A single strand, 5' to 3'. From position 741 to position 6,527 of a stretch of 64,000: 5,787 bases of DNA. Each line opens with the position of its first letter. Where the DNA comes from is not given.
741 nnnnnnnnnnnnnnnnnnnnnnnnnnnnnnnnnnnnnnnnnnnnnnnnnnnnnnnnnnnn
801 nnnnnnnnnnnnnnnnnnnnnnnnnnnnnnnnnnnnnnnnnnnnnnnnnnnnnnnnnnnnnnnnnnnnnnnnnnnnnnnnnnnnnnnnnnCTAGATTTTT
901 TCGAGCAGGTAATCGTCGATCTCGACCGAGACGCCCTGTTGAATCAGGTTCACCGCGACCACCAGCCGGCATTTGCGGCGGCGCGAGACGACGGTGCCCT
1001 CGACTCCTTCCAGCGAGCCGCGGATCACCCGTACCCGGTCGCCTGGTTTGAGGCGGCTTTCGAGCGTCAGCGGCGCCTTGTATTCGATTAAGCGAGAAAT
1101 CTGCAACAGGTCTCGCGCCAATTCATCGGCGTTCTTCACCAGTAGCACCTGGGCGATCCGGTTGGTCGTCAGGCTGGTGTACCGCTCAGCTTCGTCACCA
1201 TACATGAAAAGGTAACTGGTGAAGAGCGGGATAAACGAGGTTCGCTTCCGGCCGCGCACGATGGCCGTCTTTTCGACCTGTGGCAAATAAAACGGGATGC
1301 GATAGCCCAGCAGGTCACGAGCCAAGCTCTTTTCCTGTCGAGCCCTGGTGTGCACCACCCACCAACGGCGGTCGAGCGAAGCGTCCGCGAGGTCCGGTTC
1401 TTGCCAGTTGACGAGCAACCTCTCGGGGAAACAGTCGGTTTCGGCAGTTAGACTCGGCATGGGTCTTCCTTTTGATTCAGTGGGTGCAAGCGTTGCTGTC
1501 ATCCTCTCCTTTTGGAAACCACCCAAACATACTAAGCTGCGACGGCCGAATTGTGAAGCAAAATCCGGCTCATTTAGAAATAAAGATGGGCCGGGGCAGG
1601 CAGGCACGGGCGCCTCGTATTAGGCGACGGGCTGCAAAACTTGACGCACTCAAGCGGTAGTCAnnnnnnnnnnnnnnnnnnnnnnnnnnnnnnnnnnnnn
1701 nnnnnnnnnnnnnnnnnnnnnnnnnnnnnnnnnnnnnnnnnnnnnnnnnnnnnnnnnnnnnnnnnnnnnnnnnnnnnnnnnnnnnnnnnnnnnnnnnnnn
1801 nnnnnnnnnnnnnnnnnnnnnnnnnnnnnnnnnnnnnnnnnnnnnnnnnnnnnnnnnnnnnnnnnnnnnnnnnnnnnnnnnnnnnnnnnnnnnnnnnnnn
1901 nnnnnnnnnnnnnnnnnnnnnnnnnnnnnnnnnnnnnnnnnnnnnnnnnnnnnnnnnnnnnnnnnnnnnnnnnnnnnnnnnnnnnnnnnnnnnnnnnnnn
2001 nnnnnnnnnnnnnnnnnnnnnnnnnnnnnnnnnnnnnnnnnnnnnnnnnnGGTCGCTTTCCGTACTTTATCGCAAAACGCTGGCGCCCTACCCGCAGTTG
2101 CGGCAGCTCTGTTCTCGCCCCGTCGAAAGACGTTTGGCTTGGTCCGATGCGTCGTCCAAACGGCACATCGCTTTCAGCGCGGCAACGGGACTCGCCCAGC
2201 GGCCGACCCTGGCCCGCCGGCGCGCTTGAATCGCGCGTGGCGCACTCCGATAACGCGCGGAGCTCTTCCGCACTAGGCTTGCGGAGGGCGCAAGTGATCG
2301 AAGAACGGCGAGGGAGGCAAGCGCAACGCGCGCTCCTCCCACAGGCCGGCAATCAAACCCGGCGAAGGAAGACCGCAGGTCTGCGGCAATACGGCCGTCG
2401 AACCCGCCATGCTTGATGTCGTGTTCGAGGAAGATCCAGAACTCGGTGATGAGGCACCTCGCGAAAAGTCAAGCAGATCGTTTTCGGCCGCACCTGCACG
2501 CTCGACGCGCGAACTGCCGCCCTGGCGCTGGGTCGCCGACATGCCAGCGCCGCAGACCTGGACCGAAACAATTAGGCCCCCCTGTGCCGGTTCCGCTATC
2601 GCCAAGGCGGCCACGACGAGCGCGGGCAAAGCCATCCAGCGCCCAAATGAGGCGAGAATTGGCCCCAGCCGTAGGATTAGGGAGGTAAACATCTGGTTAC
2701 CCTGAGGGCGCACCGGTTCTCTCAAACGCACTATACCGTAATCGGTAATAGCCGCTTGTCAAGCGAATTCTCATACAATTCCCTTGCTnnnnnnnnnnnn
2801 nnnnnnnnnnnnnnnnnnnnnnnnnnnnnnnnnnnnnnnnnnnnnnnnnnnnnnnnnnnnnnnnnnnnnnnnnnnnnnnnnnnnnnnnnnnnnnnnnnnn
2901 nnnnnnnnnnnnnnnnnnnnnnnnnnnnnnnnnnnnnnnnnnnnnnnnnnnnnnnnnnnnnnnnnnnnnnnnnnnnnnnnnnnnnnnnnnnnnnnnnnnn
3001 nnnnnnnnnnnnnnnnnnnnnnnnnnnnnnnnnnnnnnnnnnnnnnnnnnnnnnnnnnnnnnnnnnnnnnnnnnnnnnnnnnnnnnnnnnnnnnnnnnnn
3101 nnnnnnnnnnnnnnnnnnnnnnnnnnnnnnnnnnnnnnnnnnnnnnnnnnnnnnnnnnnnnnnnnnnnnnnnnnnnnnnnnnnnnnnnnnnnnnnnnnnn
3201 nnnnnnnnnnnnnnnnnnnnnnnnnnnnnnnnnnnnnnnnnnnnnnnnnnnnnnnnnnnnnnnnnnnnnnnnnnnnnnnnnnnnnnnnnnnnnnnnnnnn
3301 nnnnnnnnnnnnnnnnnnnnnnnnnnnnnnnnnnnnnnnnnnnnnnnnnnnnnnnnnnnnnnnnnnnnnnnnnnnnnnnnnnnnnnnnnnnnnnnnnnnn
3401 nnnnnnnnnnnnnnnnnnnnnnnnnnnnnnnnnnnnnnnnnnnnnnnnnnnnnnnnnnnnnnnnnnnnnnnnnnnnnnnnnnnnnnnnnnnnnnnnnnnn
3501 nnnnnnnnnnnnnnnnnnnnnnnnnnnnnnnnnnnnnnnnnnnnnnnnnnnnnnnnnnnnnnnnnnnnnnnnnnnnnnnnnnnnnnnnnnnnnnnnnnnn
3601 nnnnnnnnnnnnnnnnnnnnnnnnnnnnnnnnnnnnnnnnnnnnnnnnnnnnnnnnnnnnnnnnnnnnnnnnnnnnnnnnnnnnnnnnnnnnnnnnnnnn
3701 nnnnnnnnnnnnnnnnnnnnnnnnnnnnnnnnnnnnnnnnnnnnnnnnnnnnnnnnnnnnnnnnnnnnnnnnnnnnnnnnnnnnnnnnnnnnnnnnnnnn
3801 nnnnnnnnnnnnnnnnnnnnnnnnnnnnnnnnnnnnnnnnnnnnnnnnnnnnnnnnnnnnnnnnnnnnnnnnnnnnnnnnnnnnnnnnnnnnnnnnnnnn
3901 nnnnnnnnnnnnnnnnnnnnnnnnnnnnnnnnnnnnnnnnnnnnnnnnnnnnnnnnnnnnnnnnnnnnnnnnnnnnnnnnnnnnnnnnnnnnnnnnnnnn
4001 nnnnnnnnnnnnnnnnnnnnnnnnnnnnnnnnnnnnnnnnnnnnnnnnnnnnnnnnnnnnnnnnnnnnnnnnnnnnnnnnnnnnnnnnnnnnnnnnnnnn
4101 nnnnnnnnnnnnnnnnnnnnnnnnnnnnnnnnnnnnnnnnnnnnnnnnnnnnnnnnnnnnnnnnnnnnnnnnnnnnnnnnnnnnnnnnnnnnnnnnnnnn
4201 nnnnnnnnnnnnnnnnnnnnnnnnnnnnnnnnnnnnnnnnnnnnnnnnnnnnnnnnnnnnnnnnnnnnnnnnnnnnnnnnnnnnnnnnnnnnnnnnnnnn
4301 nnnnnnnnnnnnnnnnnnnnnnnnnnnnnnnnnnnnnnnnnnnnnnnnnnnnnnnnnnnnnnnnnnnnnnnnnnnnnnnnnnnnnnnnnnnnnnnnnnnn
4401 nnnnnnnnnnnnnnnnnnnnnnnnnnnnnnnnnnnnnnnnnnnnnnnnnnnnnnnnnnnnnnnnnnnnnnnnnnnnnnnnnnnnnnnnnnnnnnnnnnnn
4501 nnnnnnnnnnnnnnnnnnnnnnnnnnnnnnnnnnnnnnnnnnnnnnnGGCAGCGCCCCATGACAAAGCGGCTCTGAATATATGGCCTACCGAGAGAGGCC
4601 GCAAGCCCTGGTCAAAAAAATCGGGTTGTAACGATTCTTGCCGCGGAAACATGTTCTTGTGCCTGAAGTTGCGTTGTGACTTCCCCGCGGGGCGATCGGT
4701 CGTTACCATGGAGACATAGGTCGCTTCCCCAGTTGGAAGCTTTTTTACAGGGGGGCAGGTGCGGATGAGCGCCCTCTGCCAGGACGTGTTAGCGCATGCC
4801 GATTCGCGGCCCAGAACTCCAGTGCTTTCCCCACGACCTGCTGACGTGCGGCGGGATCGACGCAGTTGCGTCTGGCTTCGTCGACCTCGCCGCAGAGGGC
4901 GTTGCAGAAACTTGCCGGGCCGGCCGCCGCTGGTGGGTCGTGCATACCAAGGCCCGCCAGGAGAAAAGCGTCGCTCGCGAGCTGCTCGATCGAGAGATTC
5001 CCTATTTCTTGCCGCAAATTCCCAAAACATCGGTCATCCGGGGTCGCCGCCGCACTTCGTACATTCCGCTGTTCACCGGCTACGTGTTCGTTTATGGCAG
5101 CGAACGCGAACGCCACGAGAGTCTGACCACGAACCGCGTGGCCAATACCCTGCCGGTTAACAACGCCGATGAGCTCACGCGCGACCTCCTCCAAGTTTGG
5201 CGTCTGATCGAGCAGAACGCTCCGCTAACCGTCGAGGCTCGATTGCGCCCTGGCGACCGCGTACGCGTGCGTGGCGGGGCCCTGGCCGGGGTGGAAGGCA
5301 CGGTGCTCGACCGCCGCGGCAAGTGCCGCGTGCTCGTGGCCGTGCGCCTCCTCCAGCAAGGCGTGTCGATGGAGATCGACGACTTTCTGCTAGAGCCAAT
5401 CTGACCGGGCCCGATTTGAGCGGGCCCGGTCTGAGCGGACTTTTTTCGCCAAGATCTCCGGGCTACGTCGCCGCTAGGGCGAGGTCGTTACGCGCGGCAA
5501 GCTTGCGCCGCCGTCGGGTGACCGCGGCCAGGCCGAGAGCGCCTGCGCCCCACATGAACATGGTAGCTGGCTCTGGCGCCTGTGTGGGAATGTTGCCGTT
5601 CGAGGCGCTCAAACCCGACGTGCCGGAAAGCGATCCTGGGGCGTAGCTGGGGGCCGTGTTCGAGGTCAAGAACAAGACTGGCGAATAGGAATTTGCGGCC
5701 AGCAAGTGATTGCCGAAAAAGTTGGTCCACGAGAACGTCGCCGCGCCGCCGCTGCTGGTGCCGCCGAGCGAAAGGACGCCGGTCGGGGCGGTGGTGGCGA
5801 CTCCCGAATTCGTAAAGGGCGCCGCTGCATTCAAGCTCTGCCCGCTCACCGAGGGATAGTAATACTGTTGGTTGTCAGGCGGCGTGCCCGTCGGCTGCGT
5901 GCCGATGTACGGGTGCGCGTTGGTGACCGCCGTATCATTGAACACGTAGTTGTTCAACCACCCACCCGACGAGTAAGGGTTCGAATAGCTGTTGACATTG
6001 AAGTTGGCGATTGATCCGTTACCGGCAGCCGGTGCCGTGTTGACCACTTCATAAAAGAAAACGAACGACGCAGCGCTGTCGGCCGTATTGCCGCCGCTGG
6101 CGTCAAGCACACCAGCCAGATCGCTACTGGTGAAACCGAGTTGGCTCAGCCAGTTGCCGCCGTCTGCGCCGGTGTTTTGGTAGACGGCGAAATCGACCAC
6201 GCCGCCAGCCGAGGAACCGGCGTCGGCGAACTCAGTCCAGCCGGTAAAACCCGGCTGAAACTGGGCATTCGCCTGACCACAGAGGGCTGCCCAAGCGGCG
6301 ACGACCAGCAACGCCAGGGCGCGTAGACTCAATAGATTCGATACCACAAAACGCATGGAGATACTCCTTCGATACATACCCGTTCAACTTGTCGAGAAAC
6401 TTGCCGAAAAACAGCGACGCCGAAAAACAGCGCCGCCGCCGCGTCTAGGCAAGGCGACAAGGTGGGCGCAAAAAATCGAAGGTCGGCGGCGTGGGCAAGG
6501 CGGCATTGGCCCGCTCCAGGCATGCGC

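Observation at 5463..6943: Unassigned family of small secreted Ser/Gly-rich proteins with a conserved F-x-x-L-R-P-P tail, paired with PEP-CTERM cargo (pair 1)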

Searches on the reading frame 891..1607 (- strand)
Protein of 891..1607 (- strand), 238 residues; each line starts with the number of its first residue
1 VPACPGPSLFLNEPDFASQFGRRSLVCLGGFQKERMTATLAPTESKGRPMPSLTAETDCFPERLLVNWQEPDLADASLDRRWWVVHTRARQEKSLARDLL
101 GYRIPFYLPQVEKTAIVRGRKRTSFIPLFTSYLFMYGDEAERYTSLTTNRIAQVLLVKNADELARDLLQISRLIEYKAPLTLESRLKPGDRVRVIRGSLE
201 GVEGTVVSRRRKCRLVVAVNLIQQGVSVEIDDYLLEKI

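Call 5: search_protein_families(library=ncbifam, proteins=[window:891-1607:-], max_evalue=1)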
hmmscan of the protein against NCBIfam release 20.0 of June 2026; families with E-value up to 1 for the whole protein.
window:891-1607:- (238 aa): 8 families
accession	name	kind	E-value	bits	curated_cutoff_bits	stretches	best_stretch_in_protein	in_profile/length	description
NF033644.1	antiterm_UpxY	subfamily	2e-22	79.9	100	1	82-232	1-161/164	UpxY family transcription antiterminator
TIGR01955.1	RfaH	equivalog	2.3e-14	53.7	144.5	1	82-231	1-154/159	transcription/translation regulatory transformer protein RfaH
NF006534.0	PRK09014.1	equivalog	1.6e-11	44.4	124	1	81-236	3-160/162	transcription/translation regulatory transformer protein RfaH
NF033641.1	antiterm_LoaP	exception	5.1e-08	33.2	125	1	82-230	1-159/166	antiterminator LoaP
TIGR00922.1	nusG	equivalog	0.00011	22.1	135.7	1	106-237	34-171/172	transcription termination/antitermination protein NusG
TIGR01080.1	rplX_A_E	equivalog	0.00053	20.3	47.65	1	185-218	41-75/116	50S ribosomal protein L24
NF011452.0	PRK14873.1-2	equivalog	0.023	12.9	980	1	163-229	50-115/708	primosomal protein N'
TIGR01079.1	rplX_bact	equivalog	0.1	13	53.7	1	184-223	2-43/104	50S ribosomal protein L24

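Call 6: search_protein_families(library=pfam, proteins=[window:891-1607:-], max_evalue=1)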
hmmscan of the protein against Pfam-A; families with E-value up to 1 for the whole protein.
window:891-1607:- (238 aa): 3 families
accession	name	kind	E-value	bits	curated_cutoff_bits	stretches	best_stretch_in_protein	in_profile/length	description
PF02357.24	NusG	-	1.6e-08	35.4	22.2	1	81-152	2-72/93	Transcription termination factor nusG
PF00467.35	KOW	-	0.00091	19.4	22.3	1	188-208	1-21/32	KOW motif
PF23284.2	KOW2_Spt5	-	0.0014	18.8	28.9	1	188-208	1-21/50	Transcription elongation factor SPT5, second KOW domain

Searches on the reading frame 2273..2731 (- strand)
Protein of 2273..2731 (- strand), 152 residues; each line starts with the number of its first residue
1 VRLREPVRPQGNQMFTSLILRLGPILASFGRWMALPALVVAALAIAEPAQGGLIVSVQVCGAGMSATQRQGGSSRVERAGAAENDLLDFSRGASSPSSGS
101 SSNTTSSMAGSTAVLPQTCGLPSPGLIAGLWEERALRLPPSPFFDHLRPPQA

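Call 5: search_protein_families(library=ncbifam, proteins=[window:2273-2731:-], max_evalue=1)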
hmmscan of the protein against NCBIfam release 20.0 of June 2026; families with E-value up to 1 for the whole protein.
window:2273-2731:- (152 aa): 0 families

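Call 6: search_protein_families(library=pfam, proteins=[window:2273-2731:-], max_evalue=1)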
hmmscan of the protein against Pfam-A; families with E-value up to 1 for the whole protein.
window:2273-2731:- (152 aa): 0 families

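Call 13: find_homologous_proteins(query=window:2273-2731:-, max_evalue=10)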
Query window:2273-2731:- (152 aa): 2 proteins with E <= 10 among 321 candidates.
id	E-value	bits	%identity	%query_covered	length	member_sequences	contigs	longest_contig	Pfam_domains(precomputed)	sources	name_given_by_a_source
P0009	1.9e-38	150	71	66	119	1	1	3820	-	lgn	-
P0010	1.9e-16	78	45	76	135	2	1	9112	-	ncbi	ncbi:MAG TPA: hypothetical protein VF306_09430 [Pirellulales bacterium]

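Call 28: find_encoding_contigs(protein=P0010, flank=8000, max_places=3)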
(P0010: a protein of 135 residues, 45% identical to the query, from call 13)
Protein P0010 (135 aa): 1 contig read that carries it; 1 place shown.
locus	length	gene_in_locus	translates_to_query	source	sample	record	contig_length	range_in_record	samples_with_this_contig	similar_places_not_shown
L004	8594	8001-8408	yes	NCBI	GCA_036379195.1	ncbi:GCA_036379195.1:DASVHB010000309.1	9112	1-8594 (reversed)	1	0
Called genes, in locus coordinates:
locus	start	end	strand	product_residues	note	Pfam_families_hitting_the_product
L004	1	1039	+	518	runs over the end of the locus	PF02543:Carbam_trans_N, PF16861:Carbam_trans_C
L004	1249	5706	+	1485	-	PF13428:TPR_14 (faint), PF21033:RMD1-3 (faint), PF23914:TPR_CcmH_CycH (faint), PF00515:TPR_1 (faint), PF13424:TPR_12 (weak), PF13432:TPR_16 (weak), PF14559:TPR_19 (weak), PF13432:TPR_16 (weak), +9 more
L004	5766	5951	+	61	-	-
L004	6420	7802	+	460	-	PF03446:NAD_binding_2, PF03721:UDPG_MGDP_dh_N, PF00984:UDPG_MGDP_dh, PF03720:UDPG_MGDP_dh_C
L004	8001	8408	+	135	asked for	-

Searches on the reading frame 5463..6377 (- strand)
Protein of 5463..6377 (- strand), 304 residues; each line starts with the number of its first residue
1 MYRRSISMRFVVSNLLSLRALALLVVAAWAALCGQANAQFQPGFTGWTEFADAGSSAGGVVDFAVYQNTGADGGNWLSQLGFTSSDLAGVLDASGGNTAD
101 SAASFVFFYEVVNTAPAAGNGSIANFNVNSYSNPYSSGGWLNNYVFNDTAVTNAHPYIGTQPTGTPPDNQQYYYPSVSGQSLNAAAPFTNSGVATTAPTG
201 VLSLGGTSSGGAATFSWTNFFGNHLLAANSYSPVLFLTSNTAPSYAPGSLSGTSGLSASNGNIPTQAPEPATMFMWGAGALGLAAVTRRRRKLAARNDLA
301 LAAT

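Call 5: search_protein_families(library=ncbifam, proteins=[window:5463-6377:-], max_evalue=1)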
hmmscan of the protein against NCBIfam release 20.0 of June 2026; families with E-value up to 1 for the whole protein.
window:5463-6377:- (304 aa): 8 families
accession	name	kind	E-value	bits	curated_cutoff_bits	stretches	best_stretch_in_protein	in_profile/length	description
NF038129.1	PEP_NF038129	equivalog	5e-05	23.2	65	1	211-290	117-194/194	NF038129 family PEP-CTERM protein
NF038118.1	PEP_CTERM_CCXG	equivalog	0.0015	18.3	90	1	256-290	166-199/199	CCXG family PEP-CTERM protein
NF033947.0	PEP-cistern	hypoth_equivalog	0.0033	17.2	60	1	233-289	144-195/195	cistern family PEP-CTERM protein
TIGR03901.2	MYXO-CTERM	domain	0.0057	17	20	1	268-291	10-33/34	MYXO-CTERM sorting domain-containing protein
TIGR02595.1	PEP_CTERM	domain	0.0071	17.1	16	1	267-292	1-24/24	PEP-CTERM sorting domain-containing protein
NF038125.1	PEP_CTERM_THxN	subfamily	0.0085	15.7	85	1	263-290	217-246/246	THxN family PEP-CTERM protein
NF038120.1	PEP_CTERM_QFxxD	subfamily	0.014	15.3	80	1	262-289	187-215/215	NF038120 family PEP-CTERM protein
NF038119.1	PEP_CTERM_MHFG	equivalog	0.033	14.5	100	1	258-291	227-260/260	MHFG family PEP-CTERM protein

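Call 6: search_protein_families(library=pfam, proteins=[window:5463-6377:-], max_evalue=1)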
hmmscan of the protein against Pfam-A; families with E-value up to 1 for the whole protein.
window:5463-6377:- (304 aa): 1 family
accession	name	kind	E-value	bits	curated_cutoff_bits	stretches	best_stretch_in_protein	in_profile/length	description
PF07589.16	PEP-CTERM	-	0.00041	20.8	20.7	1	267-289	2-24/24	PEP-CTERM motif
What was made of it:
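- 5463..6377 (-): PEP-CTERM cargo gene paired with S1. The likely start is the ATG at 6356, preceded by GAAGGAG at 6364-6370. The sorting signal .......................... is encoded at about 5502-5579. PF07589 20.8 bits (cut-off 20.7) and TIGR02595 17.1 bits (cut-off 16) (calls 5, 6).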
